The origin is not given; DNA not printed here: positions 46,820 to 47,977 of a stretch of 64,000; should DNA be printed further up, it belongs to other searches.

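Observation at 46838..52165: MITE-like repeat of about 100-130 bp occupying three intergenic spacers inside the tad operon, two direct copies and one inverted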

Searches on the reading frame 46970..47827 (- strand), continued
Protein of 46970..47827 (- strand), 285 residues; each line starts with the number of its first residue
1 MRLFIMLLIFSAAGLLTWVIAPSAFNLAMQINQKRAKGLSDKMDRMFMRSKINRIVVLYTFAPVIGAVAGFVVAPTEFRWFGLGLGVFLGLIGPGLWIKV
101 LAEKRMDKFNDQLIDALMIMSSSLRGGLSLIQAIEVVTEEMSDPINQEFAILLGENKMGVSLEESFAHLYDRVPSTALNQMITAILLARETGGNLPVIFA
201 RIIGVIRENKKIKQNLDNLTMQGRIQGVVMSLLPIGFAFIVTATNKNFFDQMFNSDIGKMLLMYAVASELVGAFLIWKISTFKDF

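Call 49: search_protein_families(library=pfam, proteins=[L126:11919-13001:-], max_evalue=0.01)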
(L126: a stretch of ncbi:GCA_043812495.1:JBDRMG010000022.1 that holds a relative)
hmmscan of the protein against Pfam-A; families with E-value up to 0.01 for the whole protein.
L126:11919-13001:- (360 aa): 4 families
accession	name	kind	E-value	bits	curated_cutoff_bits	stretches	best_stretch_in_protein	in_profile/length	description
PF13936.12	HTH_38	-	1.6e-08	34.6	27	1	12-55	1-44/44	Helix-turn-helix domain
PF13384.12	HTH_23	-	1.4e-05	25.2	24.6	1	16-54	2-40/50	Homeodomain-like domain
PF00665.32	rve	-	0.00028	21.5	32.6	1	192-267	4-80/102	Integrase core domain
PF12728.13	HTH_17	-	0.00081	20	27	0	34-57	4-27/51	Helix-turn-helix domain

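Call 54: find_homologous_proteins(query=P0009, max_evalue=1e-90)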
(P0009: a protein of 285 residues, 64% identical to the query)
Query P0009 (285 aa): 134 proteins with E <= 1e-90 among 3363 candidates; the best 120 are listed.
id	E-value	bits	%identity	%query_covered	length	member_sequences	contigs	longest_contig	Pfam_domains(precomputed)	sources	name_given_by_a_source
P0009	4.7e-182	621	100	100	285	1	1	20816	PF00482.29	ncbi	-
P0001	3.5e-111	389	64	100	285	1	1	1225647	PF00482.29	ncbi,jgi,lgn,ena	ncbi:MAG: type II secretion system F family protein [Candidatus Omnitrophota bacterium]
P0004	2.3e-110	386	61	100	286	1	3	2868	PF00482.29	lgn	-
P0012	5.9e-110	385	62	100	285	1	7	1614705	PF00482.29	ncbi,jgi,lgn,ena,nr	ncbi:MAG TPA: type II secretion system F family protein [Candidatus Omnitrophota bacterium]|nr:type 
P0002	9.5e-108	378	61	100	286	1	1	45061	PF00482.29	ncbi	ncbi:MAG: type II secretion system F family protein [Candidatus Omnitrophota bacterium]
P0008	1.3e-106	374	61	99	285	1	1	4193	PF00482.29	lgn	-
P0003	2.0e-106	373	61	98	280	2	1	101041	PF00482.29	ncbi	-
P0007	3.7e-106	373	62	100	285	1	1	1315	PF00482.29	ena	-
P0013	4.1e-106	372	59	100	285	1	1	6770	PF00482.29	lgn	-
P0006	1.6e-105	371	59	100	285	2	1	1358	PF00482.29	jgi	-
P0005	4.5e-105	369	61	100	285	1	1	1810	PF00482.29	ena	-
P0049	2.7e-103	363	55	100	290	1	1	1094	PF00482.29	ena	-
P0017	1.1e-102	361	59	98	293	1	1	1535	PF00482.29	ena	-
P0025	3.9e-101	356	61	99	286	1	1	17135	PF00482.29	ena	-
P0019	5.1e-101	356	58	99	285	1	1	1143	PF00482.29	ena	-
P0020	1.0e-100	355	59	98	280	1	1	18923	PF00482.29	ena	-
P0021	1.8e-100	354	57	99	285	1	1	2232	PF00482.29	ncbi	-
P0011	7.3e-100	352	58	99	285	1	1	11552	PF00482.29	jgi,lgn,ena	-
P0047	1.2e-99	351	57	100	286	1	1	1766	PF00482.29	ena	-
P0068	4.2e-99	349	60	96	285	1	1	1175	PF00482.29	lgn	-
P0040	6.3e-99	349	55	96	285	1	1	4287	PF00482.29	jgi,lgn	jgi:tight adherence protein B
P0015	7.7e-99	349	59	98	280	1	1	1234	PF00482.29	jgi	-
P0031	9.1e-99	348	58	100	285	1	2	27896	PF00482.29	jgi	-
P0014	9.9e-99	348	57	100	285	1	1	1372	PF00482.29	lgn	-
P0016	1.5e-98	348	59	98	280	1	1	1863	PF00482.29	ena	-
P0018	3.4e-98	346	57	100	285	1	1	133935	PF00482.29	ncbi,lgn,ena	-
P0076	2.4e-97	344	55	99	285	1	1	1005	PF00482.29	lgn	-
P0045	2.3e-96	340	56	100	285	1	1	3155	PF00482.29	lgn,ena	-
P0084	2.5e-96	340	58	95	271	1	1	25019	PF00482.29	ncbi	-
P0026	5.3e-96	339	56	100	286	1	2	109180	PF00482.29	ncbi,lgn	-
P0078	5.5e-96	339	55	98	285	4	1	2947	PF00482.29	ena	-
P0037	5.6e-96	339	55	98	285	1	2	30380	PF00482.29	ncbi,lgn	-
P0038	5.9e-96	339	56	100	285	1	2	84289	PF00482.29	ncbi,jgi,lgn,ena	-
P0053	9.7e-96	338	53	99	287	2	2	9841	PF00482.29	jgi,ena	-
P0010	1.3e-95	338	57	96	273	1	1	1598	PF00482.29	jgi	-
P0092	1.5e-95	338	55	99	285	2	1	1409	PF00482.29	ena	-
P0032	1.5e-95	338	57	99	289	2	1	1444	PF00482.29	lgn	-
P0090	1.8e-95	338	56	98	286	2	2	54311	PF00482.29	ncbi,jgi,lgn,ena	-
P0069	2.0e-95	337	54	100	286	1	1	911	PF00482.29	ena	-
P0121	2.3e-95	337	55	98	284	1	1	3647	PF00482.29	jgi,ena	-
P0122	2.7e-95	337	55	99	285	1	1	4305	PF00482.29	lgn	-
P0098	2.9e-95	337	55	99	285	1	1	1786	PF00482.29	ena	-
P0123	3.0e-95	337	55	99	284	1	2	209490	PF00482.29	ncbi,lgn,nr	ncbi:MAG: type II secretion system F family protein [Candidatus Omnitrophota bacterium]|nr:type II s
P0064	3.4e-95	337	55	99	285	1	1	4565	PF00482.29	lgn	-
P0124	4.1e-95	336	53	99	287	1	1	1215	PF00482.29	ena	-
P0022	4.3e-95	336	56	100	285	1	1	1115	PF00482.29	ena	-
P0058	7.3e-95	336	53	100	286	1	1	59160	PF00482.29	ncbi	-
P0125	8.4e-95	335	55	100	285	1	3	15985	PF00482.29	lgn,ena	-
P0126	2.0e-94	334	55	98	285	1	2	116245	PF00482.29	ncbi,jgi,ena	-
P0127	4.1e-94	333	53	99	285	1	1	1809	PF00482.29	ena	-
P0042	4.3e-94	333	56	98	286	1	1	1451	PF00482.29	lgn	-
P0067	5.0e-94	333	53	98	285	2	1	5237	PF00482.29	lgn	-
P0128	5.8e-94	333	53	98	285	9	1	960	PF00482.29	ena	-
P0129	5.9e-94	333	55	99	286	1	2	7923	PF00482.29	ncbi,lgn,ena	-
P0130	7.1e-94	332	52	100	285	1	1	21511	PF00482.29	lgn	-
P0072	7.4e-94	332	57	99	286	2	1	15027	PF00482.29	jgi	jgi:tight adherence protein B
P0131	7.5e-94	332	54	99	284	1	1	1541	PF00482.29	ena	-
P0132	9.2e-94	332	55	99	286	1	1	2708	PF00482.29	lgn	-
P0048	9.3e-94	332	52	100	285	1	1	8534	PF00482.29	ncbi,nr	ncbi:MAG: type II secretion system F family protein [Candidatus Omnitrophica bacterium]|nr:type II s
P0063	1.3e-93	331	54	100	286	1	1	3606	PF00482.29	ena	-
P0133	1.4e-93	331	54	98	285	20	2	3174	PF00482.29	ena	-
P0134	1.6e-93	331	52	100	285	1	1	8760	PF00482.29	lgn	-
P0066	1.8e-93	331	53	98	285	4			PF00482.29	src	-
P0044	2.0e-93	331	53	99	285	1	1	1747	PF00482.29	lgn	-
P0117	2.2e-93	331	54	99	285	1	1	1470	PF00482.29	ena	-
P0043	2.3e-93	331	62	87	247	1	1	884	PF00482.29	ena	-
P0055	2.4e-93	331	54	99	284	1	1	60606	PF00482.29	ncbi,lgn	-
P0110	2.8e-93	330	54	99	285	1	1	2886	PF00482.29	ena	-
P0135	2.9e-93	330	54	98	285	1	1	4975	PF00482.29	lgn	-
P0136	3.0e-93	330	53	100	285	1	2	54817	PF00482.29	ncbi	-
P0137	3.1e-93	330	54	100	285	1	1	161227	PF00482.29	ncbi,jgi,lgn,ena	-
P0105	3.8e-93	330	53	99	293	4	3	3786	PF00482.29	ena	-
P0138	3.9e-93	330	53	99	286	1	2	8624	PF00482.29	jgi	-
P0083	4.4e-93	330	57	100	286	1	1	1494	PF00482.29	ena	-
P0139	4.5e-93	330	53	98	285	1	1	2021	PF00482.29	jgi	jgi:tight adherence protein B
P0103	4.7e-93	330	54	100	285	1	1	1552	PF00482.29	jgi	-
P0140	4.8e-93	330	52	100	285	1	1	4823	PF00482.29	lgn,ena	-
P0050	5.0e-93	330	53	100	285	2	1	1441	PF00482.29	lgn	-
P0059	5.4e-93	329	53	99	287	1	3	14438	PF00482.29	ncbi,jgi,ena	-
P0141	6.9e-93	329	56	100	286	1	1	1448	PF00482.29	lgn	-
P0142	7.1e-93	329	54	99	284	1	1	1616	PF00482.29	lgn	-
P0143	7.3e-93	329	53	100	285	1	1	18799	PF00482.29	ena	-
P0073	1.0e-92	329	56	100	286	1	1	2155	PF00482.29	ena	-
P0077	1.0e-92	328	52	100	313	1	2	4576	PF00482.29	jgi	-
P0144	1.2e-92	328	53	98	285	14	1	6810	PF00482.29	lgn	-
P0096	1.5e-92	328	52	100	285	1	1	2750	PF00482.29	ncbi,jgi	jgi:tight adherence protein B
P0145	1.5e-92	328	53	99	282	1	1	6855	PF00482.29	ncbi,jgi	-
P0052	1.6e-92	328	52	100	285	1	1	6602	PF00482.29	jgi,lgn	-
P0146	1.7e-92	328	52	100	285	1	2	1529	PF00482.29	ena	-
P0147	2.8e-92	327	55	98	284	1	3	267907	PF00482.29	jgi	-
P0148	3.1e-92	327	56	100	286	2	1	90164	PF00482.29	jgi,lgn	jgi:tight adherence protein B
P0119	3.3e-92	327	53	99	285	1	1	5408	PF00482.29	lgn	-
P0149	3.4e-92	327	53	98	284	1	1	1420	PF00482.29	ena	-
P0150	3.6e-92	327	52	100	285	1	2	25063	PF00482.29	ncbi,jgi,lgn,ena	-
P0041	3.7e-92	327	52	100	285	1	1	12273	PF00482.29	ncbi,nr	ncbi:MAG: type II secretion system F family protein [Candidatus Omnitrophica bacterium]|nr:type II s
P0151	4.5e-92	326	54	100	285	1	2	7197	PF00482.29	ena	-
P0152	5.1e-92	326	55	99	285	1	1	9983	PF00482.29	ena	-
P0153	5.6e-92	326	55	100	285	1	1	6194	PF00482.29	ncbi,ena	-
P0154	6.1e-92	326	53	99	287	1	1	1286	PF00482.29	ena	-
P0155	7.2e-92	326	54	98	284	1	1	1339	PF00482.29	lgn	-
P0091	7.4e-92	326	54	98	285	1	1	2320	PF00482.29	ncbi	-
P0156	8.1e-92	326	53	93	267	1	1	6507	PF00482.29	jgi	-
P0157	9.0e-92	325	58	90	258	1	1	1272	PF00482.29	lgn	-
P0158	9.3e-92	325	53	99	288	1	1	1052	PF00482.29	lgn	-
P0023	9.4e-92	325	54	99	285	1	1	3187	PF00482.29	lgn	-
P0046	9.6e-92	325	53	100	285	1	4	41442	PF00482.29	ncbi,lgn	-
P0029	1.2e-91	325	53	98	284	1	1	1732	PF00482.29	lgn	-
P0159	1.3e-91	325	55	100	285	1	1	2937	PF00482.29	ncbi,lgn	-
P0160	1.3e-91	325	53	98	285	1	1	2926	PF00482.29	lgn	-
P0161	1.3e-91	325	53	100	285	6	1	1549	PF00482.29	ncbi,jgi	-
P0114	1.9e-91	324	55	99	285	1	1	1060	PF00482.29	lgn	-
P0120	2.2e-91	324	52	100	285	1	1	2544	PF00482.29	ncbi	-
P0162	2.3e-91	324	50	100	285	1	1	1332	PF00482.29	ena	-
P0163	2.4e-91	324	52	100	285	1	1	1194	PF00482.29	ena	-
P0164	2.5e-91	324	53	100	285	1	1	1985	PF00482.29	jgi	-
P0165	2.7e-91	324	53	99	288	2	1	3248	PF00482.29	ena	-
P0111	2.9e-91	324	52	98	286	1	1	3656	PF00482.29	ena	-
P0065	3.0e-91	324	52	100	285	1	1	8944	PF00482.29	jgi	jgi:tight adherence protein B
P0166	5.0e-91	323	52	100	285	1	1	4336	PF00482.29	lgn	-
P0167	5.2e-91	323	54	99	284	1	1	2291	PF00482.29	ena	-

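Call 55: find_encoding_contigs(protein=P0007, flank=10000, max_places=3)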
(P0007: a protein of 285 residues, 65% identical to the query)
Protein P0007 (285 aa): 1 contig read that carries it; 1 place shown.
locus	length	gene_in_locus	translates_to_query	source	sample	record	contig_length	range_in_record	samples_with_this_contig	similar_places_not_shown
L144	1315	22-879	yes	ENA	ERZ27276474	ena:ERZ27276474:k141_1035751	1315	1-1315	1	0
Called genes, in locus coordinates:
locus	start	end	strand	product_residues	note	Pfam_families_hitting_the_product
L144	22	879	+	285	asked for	PF00482:T2SSF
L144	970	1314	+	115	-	?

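Call 56: find_encoding_contigs(protein=P0006, flank=10000, max_places=3)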
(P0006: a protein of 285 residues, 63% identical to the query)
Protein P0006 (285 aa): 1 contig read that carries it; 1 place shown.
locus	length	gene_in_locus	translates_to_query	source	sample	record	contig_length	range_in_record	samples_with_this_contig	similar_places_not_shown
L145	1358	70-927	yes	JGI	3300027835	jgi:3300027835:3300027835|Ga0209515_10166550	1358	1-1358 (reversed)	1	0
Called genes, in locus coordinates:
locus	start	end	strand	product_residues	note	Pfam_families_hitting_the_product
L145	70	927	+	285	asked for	PF00482:T2SSF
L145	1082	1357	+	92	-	?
